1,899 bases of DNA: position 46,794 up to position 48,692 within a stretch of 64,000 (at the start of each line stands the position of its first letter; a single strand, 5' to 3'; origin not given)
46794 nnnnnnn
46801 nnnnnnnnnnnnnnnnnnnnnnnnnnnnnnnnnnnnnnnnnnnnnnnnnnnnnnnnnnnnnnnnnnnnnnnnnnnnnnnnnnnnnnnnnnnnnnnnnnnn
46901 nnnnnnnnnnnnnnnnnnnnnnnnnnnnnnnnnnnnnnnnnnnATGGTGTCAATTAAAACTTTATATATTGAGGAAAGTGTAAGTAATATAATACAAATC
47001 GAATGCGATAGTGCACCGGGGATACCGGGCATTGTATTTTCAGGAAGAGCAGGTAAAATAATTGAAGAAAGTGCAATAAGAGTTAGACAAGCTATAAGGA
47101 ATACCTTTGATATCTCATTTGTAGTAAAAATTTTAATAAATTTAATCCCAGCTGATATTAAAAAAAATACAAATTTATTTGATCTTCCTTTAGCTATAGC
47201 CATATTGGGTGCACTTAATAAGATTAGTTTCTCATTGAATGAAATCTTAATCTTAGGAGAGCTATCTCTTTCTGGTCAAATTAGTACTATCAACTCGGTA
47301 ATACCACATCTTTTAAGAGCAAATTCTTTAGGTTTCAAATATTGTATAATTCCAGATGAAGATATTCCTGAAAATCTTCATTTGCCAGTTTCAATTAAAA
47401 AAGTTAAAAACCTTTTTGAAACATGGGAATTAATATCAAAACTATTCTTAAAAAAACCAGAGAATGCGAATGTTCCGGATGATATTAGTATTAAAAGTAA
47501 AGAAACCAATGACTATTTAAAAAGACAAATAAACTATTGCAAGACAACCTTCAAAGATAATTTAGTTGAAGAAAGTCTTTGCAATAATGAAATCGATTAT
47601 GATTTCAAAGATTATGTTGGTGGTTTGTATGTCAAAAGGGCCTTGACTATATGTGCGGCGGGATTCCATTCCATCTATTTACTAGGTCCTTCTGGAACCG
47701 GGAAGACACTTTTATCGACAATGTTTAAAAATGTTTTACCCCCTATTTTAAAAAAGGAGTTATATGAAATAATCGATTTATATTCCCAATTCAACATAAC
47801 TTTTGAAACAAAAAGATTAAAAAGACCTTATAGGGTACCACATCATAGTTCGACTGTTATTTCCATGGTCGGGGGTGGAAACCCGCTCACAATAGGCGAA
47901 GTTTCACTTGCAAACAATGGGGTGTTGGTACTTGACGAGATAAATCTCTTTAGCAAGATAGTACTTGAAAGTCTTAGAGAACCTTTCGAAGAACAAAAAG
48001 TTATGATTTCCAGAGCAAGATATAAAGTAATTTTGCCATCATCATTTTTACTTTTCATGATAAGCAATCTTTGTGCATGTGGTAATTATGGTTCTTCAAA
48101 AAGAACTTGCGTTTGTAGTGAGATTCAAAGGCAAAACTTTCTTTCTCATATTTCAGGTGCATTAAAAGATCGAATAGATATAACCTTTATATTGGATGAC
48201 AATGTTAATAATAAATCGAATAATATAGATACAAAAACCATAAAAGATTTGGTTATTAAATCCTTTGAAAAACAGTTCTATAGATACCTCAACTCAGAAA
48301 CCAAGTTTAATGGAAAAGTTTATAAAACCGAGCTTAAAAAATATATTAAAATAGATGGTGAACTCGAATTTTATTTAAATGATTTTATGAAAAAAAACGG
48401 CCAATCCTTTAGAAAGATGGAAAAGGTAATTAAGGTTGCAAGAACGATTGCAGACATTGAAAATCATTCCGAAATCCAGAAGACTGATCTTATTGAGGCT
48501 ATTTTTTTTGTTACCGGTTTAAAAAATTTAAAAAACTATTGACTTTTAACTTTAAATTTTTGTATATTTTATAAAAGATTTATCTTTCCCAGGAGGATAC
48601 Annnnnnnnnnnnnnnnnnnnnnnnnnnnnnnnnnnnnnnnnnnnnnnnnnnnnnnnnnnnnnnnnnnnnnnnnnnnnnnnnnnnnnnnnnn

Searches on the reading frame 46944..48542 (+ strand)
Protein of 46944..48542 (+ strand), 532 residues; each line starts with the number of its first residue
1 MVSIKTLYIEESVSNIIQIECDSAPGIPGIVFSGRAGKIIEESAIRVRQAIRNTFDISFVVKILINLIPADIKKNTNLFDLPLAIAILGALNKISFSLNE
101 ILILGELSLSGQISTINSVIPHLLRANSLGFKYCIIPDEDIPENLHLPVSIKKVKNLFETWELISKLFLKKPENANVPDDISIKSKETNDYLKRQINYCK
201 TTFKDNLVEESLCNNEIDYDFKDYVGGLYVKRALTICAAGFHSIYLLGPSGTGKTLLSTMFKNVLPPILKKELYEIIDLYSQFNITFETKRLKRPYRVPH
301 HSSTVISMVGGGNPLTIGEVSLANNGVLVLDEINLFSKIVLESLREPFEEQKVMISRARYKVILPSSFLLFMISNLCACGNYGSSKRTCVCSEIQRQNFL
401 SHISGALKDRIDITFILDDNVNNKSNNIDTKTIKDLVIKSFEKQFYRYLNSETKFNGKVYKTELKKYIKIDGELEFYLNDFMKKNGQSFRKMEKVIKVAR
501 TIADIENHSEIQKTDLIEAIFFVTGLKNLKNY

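Call 14: search_protein_families(library=pfam, proteins=[window:46944-48542:+], max_evalue=0.001)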
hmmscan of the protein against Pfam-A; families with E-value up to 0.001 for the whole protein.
window:46944-48542:+ (532 aa): 6 families
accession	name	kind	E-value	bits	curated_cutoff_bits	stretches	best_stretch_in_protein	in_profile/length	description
PF01078.27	Mg_chelatase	-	1.2e-61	208.2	20.3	1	220-417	1-199/207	Magnesium chelatase, subunit ChlI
PF13541.12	ChlI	-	1.9e-27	96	27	1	19-139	1-120/121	Subunit ChlI of Mg-chelatase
PF13335.12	Mg_chelatase_C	-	1.2e-16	61.5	26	1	429-520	3-91/94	Magnesium chelatase, subunit ChlI C-terminal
PF00493.29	MCM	-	2.9e-06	27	23.3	1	315-427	112-214/224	MCM P-loop domain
PF05362.19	Lon_C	-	2.6e-05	24.3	21.1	1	14-153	40-185/205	Lon protease (S16) C-terminal proteolytic domain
PF07728.20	AAA_5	-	3e-05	24.5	22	1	245-365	3-107/139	AAA domain (dynein-related subfamily)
